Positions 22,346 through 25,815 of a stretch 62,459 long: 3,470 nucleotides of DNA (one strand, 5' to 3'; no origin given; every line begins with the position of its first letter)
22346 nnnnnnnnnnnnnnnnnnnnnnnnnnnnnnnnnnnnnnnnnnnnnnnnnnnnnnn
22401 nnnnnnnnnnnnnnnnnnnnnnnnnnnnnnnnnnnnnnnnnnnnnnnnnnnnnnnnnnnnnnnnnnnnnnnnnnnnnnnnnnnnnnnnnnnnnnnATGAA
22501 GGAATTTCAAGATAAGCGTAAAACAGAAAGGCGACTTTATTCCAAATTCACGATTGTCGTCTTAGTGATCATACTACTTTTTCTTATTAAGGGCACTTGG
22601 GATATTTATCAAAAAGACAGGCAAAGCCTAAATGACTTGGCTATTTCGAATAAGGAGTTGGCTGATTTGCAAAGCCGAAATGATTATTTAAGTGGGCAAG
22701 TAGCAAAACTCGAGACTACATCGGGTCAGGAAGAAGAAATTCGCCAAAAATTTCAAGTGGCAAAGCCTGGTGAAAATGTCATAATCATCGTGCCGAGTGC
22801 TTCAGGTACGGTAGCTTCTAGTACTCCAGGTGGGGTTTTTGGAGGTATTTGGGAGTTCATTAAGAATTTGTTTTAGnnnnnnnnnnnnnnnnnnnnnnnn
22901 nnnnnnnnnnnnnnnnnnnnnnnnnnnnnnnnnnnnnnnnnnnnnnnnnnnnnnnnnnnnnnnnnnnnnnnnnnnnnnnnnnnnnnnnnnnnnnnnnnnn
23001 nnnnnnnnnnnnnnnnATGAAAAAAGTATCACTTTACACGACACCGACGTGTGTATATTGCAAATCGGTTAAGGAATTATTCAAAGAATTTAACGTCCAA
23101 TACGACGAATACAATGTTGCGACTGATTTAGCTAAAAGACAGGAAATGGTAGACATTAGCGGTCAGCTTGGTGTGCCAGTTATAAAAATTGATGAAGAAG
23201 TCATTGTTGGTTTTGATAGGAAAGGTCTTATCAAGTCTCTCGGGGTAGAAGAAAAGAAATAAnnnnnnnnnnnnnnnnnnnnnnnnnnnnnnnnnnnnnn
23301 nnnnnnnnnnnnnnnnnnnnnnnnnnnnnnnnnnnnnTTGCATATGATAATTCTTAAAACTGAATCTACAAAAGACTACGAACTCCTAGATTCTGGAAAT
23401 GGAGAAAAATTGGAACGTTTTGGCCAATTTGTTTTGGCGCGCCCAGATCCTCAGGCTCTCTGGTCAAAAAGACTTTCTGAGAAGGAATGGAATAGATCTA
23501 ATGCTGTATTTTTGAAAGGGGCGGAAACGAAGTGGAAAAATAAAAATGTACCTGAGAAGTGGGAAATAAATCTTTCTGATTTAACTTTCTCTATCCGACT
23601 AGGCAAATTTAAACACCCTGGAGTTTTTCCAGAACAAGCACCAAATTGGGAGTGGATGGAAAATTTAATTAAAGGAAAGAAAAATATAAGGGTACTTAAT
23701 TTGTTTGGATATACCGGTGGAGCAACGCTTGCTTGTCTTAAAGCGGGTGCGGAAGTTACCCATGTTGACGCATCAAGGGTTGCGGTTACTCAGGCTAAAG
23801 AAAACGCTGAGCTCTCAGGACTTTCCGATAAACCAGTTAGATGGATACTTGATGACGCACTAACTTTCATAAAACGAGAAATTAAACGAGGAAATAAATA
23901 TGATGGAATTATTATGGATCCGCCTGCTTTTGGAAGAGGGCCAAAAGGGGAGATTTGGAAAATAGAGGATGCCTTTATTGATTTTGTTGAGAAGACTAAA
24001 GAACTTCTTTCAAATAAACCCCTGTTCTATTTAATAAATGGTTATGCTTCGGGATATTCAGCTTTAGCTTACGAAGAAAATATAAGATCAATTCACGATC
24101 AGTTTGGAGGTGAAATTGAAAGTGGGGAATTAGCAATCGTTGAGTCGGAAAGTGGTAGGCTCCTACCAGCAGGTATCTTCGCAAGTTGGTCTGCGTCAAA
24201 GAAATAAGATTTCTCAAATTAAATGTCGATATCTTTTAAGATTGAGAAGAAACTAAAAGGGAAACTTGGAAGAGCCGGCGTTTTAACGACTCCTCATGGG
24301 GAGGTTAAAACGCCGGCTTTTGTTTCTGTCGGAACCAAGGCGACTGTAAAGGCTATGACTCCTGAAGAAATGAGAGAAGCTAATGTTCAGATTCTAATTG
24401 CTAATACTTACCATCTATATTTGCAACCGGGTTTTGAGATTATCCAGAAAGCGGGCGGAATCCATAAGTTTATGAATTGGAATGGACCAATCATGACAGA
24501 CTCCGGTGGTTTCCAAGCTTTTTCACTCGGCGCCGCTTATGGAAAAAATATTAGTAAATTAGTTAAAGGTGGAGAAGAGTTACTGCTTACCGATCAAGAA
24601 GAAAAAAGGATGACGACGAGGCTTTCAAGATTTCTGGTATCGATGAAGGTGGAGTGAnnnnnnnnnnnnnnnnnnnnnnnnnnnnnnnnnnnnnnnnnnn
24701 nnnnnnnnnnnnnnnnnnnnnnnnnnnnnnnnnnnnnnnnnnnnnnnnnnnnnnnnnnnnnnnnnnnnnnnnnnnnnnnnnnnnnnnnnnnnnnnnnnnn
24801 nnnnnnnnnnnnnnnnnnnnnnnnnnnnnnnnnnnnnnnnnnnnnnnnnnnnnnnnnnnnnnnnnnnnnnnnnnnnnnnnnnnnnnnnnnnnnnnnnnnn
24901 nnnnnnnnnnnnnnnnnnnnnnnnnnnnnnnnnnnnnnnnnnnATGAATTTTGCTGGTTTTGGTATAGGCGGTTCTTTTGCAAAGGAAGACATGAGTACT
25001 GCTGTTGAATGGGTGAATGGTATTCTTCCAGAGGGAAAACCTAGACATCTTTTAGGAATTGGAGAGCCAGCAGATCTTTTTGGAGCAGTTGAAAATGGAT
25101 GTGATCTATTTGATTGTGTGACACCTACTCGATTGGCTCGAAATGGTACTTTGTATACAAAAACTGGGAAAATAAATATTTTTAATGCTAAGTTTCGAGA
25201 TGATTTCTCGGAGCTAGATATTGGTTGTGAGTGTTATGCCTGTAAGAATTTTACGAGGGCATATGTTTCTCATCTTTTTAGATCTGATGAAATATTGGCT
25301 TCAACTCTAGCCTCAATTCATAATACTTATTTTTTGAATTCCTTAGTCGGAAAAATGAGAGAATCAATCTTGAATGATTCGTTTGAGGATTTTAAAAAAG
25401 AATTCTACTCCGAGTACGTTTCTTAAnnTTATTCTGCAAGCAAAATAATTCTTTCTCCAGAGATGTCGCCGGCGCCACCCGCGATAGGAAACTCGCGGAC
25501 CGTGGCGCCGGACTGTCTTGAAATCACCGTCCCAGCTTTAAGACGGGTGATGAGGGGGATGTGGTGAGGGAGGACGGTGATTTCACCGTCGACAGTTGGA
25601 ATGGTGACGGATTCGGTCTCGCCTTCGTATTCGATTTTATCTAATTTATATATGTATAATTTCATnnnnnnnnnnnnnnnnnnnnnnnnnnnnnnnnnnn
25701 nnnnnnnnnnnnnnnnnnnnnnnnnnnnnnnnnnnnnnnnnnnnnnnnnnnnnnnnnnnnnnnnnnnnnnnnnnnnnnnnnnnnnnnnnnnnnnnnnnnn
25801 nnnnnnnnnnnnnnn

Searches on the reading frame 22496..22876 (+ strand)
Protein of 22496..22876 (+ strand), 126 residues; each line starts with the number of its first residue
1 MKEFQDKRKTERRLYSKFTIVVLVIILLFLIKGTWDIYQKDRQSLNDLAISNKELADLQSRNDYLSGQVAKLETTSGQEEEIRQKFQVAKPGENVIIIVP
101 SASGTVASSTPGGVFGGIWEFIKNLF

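Call 12: search_protein_families(library=pfam, proteins=[window:22496-22876:+])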
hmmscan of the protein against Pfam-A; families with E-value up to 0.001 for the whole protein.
window:22496-22876:+ (126 aa): 1 family
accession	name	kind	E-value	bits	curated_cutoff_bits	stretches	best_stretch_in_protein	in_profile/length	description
PF04977.20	DivIC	-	2.2e-09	37.5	28.9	1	21-100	2-79/80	Septum formation initiator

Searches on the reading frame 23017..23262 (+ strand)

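Call 12: search_protein_families(library=pfam, proteins=[window:23017-23262:+])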
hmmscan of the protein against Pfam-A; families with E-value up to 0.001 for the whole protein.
window:23017-23262:+ (81 aa): 4 families
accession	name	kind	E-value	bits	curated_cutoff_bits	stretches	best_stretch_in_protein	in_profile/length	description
PF00462.30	Glutaredoxin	-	6.6e-19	68.3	22.9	1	4-63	1-60/60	Glutaredoxin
PF13417.12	GST_N_3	-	1.3e-06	29.1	22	1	6-64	1-58/75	Glutathione S-transferase, N-terminal domain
PF13192.12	Thioredoxin_3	-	0.0004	20.8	24.8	1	5-63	4-60/76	Thioredoxin domain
PF05768.20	Glrx-like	-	0.00097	19.9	26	0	3-60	1-57/77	Glutaredoxin-like domain (DUF836)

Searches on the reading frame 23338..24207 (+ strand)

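Call 12: search_protein_families(library=pfam, proteins=[window:23338-24207:+])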
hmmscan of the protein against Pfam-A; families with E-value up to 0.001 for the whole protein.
window:23338-24207:+ (289 aa): 4 families
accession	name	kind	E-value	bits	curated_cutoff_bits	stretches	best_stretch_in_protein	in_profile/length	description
PF10672.15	Methyltrans_SAM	-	5.1e-15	55.9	27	1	60-201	71-209/286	S-adenosylmethionine-dependent methyltransferase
PF03602.21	Cons_hypoth95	-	8.2e-07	29.3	24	1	107-196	36-122/182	Conserved hypothetical protein 95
PF09445.16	Methyltransf_15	-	0.00012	22.2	22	1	118-199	3-83/165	RNA cap guanine-N2 methyltransferase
PF05175.20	MTS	-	0.00086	19.4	23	0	128-227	46-133/170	Methyltransferase small domain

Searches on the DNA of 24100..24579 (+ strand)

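Call 48: search_rna_families(sources=[L007, L010, L025, L038, L081, L109, L123, L150, L078, L095, L114, L009, L049, L005], threshold=gathering)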
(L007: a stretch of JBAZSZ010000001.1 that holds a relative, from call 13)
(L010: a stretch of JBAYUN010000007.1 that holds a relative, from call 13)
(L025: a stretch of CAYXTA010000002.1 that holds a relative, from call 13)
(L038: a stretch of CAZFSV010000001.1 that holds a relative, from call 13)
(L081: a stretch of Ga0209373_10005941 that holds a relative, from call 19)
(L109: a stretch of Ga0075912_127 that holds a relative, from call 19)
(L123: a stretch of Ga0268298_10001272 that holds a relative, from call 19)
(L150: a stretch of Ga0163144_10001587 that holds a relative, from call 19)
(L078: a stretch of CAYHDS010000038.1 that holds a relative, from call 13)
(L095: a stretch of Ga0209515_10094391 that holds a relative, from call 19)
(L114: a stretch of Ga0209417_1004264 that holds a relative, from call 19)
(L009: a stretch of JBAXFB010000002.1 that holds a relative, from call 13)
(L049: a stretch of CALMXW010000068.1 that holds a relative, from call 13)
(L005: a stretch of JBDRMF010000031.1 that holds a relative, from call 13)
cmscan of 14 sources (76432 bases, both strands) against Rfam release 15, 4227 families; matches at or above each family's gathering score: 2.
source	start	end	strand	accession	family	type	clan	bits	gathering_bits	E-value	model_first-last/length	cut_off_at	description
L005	223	304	-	RF00005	tRNA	Gene; tRNA;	CL00001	59.9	29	2.3e-10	1-71/71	no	tRNA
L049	1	54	-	RF00005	tRNA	Gene; tRNA;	CL00001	31.6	29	0.014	1-53/71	3'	tRNA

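Call 51: search_rna_families(source=window, start=24100, end=24450, threshold=evalue, max_evalue=1)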
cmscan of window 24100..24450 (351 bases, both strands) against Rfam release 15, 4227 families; matches with E-value up to 1: 3.
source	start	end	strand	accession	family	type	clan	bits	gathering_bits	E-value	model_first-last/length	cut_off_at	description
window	24229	24324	+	RF02728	HrrF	Gene; sRNA;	-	25.3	77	0.019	1-116/116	no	Haemophilus regulatory RNA responsive to iron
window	24261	24326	+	RF03940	MIR9563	Gene; miRNA;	-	21.4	90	0.11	1-127/127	no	MIR9563 microRNA precursor family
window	24216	24327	+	RF02430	SpF19_sRNA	Gene; sRNA;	-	19.9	60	0.43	1-99/99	no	Streptococcus sRNA SpF19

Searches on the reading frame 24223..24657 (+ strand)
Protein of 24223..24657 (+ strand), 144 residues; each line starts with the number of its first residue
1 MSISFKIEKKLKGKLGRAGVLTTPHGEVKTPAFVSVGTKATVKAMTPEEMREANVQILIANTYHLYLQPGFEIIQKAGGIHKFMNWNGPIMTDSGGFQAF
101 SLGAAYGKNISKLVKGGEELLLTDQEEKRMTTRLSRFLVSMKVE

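Call 12: search_protein_families(library=pfam, proteins=[window:24223-24657:+])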
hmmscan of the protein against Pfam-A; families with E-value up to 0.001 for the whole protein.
window:24223-24657:+ (144 aa): 1 family
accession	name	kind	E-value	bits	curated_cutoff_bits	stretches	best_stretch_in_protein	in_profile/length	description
PF01702.25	TGT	-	1.4e-38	133.4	26.3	1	16-105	3-92/357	Queuine tRNA-ribosyltransferase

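Call 13: find_related_loci(query=window:24223-24579:+, collection=genome_contigs, flank=3000)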
Query seq(119 aa) (119 aa) in genome_contigs; peptide patterns used: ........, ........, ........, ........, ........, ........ (x = any residue, [..] = any of these).
498 stretches matched a pattern; 247 encode a relative of the query (tblastn E <= 1e-3); the best 80 are kept; 80 distinct loci.
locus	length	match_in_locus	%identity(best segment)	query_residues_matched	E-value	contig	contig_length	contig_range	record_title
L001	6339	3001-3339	73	3-115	2e-56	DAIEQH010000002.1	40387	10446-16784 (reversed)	MAG TPA_asm: Candidatus Nomurabacteria bacterium isolate clean1184 NODE_2_length_40387_cov_6.946367, whole genome shotgu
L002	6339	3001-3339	73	3-115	4e-56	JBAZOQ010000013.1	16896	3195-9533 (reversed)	MAG: Candidatus Paceibacterota bacterium isolate SO_2017_SWC_1 scaffold_2377_c2_LP-4_2017, whole genome shotgun sequence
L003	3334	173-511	72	3-115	9e-56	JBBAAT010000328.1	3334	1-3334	MAG: Bacteroidales bacterium isolate SO_2017_GW3_49 scaffold_13467_c1_OW296A_2017, whole genome shotgun sequence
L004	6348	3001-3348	70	3-118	2e-55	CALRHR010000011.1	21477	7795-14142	MAG: Candidatus Nomurabacteria bacterium isolate TrH-25oct19-200 genome assembly, contig: TrH-25oct19-C4588, whole genom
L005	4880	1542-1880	71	3-115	4e-55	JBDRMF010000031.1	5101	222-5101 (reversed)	MAG: Patescibacteria group bacterium isolate MEGAHIT-group-1.819 k141_7289267, whole genome shotgun sequence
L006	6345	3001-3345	70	1-115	5e-55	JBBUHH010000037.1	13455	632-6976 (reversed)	MAG: Patescibacteria group bacterium isolate H52-bin032_1 H52_bin032_1_000000000037, whole genome shotgun sequence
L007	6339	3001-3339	72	3-115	4e-55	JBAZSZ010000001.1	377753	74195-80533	MAG: Candidatus Paceibacterota bacterium isolate SO_2017_GW1_189 NODE_190_length_377753_cov_4.692738_OW334_2017, whole g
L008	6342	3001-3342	71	3-116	4e-55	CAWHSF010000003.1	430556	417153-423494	MAG: Candidatus Nomurabacteria bacterium isolate MFD05512.bin.2.35 genome assembly, contig: contig_5793, whole genome sh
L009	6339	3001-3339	71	3-115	3e-55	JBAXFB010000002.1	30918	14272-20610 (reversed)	MAG: bacterium isolate ELA260 MAG260_2, whole genome shotgun sequence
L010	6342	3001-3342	69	2-115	2e-55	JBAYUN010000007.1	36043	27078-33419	MAG: Candidatus Paceibacterota bacterium isolate SO_2016_LW3_36 scaffold01807_LW162_2016, whole genome shotgun sequence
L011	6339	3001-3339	71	3-115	5e-55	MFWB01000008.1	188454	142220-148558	MAG: Candidatus Nomurabacteria bacterium RIFOXYB1_FULL_39_16 rifoxyb1_full_scaffold_26, whole genome shotgun sequence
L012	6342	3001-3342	70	2-115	6e-55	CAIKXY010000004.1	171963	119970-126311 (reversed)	uncultured bacterium isolate E14_bin-0799 genome assembly, contig: bin-0799:04/15, whole genome shotgun sequence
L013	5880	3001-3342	71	2-115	7e-55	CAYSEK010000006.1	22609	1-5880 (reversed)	MAG TPA_asm: uncultured Candidatus Saccharibacteria bacterium isolate SRP128015_co3_135 genome assembly, contig: NODE_21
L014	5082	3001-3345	72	1-115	5e-55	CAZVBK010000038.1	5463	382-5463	MAG TPA_asm: uncultured Candidatus Saccharibacteria bacterium isolate SRP286056_co1_117 genome assembly, contig: NODE_21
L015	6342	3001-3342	70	1-114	2e-54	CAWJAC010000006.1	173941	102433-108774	MAG: Candidatus Zambryskibacteria bacterium isolate MFD03726.bin.2.15 genome assembly, contig: contig_87035, whole genom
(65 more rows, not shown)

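Call 19: find_related_loci(query=window:24223-24579:+, collection=metagenome_contigs, flank=2500)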
Query seq(119 aa) (119 aa) in metagenome_contigs; peptide patterns used: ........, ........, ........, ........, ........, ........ (x = any residue, [..] = any of these).
600 stretches matched a pattern (row limit reached: there are more); 240 encode a relative of the query (tblastn E <= 1e-3); the best 80 are kept; 80 distinct loci.
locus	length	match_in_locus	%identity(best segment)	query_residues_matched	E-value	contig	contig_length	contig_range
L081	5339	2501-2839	72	2-114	2e-56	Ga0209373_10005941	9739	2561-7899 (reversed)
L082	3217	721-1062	72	2-115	5e-56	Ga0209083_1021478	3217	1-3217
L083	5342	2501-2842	72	2-115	1e-55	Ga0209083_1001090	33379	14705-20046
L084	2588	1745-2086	71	2-115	7e-56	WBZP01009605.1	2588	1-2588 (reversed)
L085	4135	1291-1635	72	5-119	9e-56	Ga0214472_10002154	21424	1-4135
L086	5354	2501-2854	69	1-118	1e-55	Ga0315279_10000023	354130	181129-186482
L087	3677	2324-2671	71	3-118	3e-55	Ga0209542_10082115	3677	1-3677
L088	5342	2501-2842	69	2-115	2e-55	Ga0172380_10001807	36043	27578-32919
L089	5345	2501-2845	70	1-115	3e-55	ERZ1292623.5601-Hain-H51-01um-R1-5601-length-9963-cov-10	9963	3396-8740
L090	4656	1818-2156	71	3-115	3e-55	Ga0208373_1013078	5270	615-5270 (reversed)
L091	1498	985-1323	69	3-115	5e-57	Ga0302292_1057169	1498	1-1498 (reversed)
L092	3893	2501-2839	72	3-115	4e-55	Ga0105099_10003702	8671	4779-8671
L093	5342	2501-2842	71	2-115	5e-55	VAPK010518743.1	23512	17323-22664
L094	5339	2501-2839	72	3-115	5e-55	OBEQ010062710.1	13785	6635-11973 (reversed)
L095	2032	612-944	73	5-115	6e-56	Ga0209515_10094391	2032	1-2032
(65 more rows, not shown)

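Call 21: find_homologous_proteins(query=window:24223-24579:+, max_evalue=1e-30)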
Query seq(119 aa) (119 aa): 735 proteins with E <= 1e-30 among 1706 candidates; the best 120 are listed.
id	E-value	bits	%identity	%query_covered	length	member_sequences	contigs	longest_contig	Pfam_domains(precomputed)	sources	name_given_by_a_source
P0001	6.3e-72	257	100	100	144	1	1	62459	PF01702.26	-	-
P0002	1.8e-55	204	88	87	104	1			PF01702.26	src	-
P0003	8.2e-54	198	75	95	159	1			PF01702.26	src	-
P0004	1.3e-50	188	73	95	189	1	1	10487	PF01702.26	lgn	-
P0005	1.4e-50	188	71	99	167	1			PF01702.26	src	-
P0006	1.5e-50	188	72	95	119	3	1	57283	PF01702.26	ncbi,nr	ncbi:MAG: Queuine tRNA-ribosyltransferase [Candidatus Nomurabacteria bacterium GW2011_GWE2_36_115]|n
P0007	2.2e-50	187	69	96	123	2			PF01702.26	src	-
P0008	2.5e-50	187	73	95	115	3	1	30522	PF01702.26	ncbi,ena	-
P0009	2.8e-50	187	71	96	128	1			PF01702.26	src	-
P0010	2.8e-50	187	71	97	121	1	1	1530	PF01702.26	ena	-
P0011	3.6e-50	187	71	95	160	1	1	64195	PF01702.26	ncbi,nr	ncbi:MAG: Queuine tRNA-ribosyltransferase [Candidatus Nomurabacteria bacterium GW2011_GWE2_34_25]|nr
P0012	4.1e-50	187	72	95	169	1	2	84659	PF01702.26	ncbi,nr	ncbi:MAG: Queuine tRNA-ribosyltransferase [Candidatus Nomurabacteria bacterium GW2011_GWF2_36_126]|n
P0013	4.2e-50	187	73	95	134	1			PF01702.26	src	-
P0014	4.5e-50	186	72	95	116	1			PF01702.26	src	-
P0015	6.7e-50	186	71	95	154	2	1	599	PF01702.26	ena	-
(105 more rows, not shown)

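Call 24: find_encoding_contigs(protein=P0002, flank=3000, max_places=5)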
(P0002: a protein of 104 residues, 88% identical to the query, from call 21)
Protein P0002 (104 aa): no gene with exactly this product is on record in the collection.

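Call 25: find_encoding_contigs(protein=P0001, flank=1000, max_places=5)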
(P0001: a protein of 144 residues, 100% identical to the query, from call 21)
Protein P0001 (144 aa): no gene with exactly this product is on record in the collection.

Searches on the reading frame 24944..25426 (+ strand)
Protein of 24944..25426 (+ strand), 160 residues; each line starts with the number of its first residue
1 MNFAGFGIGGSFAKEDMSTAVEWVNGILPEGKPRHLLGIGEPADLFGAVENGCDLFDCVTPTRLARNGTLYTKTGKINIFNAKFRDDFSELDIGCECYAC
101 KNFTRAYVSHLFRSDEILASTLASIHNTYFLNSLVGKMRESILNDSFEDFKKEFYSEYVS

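Call 12: search_protein_families(library=pfam, proteins=[window:24944-25426:+])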
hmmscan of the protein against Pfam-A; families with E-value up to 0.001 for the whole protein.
window:24944-25426:+ (160 aa): 1 family
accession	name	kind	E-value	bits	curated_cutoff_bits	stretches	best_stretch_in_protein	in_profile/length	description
PF01702.25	TGT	-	4.3e-58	197.5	26.3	1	1-158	195-355/357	Queuine tRNA-ribosyltransferase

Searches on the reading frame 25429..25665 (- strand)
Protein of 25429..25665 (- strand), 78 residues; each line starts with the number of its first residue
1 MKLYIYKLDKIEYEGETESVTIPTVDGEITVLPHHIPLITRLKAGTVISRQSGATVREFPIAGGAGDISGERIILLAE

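Call 40: search_protein_families(library=pfam, proteins=[window:25429-25665:-])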
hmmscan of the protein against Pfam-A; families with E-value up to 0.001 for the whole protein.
window:25429-25665:- (78 aa): 1 family
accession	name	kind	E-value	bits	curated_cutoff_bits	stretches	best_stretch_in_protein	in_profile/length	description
PF02823.21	ATP-synt_DE_N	-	4.1e-16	59.2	27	1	1-78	1-78/80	ATP synthase, Delta/Epsilon chain, beta-sandwich domain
